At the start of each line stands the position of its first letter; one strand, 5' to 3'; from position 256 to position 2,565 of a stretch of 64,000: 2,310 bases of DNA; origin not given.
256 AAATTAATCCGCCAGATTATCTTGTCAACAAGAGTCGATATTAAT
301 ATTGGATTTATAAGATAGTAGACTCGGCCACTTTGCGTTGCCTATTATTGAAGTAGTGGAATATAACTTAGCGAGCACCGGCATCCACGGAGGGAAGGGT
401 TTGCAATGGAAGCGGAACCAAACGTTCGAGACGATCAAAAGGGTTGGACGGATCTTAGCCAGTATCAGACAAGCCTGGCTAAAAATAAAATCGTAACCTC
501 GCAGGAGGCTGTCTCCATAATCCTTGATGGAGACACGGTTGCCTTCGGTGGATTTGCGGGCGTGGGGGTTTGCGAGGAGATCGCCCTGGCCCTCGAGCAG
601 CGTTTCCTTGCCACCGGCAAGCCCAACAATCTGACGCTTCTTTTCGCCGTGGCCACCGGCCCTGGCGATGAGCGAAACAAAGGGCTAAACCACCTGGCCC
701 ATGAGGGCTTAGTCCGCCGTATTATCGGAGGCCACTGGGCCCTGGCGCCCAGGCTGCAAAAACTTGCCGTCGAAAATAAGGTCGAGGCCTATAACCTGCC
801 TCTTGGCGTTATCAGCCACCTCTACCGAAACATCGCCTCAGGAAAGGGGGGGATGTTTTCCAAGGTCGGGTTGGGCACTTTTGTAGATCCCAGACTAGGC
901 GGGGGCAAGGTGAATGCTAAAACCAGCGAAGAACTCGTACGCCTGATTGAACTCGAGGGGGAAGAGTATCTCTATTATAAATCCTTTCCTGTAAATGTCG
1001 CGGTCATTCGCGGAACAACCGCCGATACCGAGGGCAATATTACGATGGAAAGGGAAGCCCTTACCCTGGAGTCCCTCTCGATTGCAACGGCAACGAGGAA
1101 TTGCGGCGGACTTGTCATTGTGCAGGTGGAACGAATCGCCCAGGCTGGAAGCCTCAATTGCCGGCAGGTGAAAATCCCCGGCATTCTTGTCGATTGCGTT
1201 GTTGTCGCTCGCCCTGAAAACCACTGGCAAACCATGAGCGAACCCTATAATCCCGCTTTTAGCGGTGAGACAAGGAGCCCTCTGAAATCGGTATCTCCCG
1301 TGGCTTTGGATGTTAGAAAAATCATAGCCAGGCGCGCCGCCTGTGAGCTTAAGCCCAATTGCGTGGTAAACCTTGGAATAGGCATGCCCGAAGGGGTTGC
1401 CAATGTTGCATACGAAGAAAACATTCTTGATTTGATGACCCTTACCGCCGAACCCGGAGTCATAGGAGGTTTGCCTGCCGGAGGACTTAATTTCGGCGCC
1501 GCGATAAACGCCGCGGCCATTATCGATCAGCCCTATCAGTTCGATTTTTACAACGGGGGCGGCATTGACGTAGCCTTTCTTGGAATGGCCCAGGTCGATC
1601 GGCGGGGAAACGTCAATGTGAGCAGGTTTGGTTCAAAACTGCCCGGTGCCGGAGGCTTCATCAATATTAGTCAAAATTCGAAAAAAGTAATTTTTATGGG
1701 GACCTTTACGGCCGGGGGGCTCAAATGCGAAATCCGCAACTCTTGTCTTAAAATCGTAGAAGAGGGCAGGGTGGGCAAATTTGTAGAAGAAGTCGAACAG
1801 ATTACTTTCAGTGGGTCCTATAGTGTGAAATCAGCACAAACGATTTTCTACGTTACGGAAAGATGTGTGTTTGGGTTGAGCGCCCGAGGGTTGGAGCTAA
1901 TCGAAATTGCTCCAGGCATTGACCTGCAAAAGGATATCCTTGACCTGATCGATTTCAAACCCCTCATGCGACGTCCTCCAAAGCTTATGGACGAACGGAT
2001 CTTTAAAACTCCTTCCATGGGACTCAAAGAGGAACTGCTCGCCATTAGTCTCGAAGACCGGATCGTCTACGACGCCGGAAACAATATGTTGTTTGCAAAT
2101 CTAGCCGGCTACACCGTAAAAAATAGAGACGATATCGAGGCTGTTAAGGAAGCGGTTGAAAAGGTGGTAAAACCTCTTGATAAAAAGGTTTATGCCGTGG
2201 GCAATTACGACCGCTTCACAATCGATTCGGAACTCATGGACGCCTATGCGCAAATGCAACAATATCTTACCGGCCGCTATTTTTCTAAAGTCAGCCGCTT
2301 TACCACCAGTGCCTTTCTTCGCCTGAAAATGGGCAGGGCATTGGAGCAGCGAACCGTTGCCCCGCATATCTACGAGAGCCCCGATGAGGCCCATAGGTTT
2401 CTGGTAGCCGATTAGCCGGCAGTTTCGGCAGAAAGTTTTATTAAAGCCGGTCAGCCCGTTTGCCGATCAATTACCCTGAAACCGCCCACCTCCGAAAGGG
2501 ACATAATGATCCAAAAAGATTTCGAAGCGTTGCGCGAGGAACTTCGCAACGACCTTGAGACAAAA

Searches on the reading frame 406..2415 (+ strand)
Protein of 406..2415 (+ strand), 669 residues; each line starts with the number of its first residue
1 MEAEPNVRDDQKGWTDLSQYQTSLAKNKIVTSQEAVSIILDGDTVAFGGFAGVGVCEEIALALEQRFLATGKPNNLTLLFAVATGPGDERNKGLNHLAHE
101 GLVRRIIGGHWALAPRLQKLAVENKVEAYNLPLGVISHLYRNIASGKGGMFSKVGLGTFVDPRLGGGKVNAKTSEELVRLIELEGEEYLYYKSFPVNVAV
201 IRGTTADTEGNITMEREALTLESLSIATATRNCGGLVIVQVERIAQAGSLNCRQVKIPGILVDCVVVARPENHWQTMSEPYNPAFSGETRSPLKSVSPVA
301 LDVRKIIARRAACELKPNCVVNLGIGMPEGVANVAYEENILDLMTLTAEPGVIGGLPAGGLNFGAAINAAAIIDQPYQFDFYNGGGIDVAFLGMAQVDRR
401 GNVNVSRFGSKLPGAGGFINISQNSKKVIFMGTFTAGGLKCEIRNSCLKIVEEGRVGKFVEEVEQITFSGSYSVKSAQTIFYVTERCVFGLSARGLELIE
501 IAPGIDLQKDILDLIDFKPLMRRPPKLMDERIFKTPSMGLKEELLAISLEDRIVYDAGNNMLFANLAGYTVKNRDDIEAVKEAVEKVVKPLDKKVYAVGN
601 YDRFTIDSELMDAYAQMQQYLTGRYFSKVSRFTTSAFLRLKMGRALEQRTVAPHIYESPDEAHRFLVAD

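Call 44: search_protein_families(library=pfam, proteins=[window:406-2415:+], max_evalue=0.001)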
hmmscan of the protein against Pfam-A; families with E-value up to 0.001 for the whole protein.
window:406-2415:+ (669 aa): 2 families
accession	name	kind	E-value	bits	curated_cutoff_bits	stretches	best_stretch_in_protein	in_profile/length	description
PF01144.29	CoA_trans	-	1.3e-29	103.6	23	1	31-267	3-216/217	Coenzyme A transferase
PF16957.11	Mal_decarbox_Al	-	2.9e-05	23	25.4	1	195-269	137-205/546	Malonate decarboxylase, alpha subunit, transporter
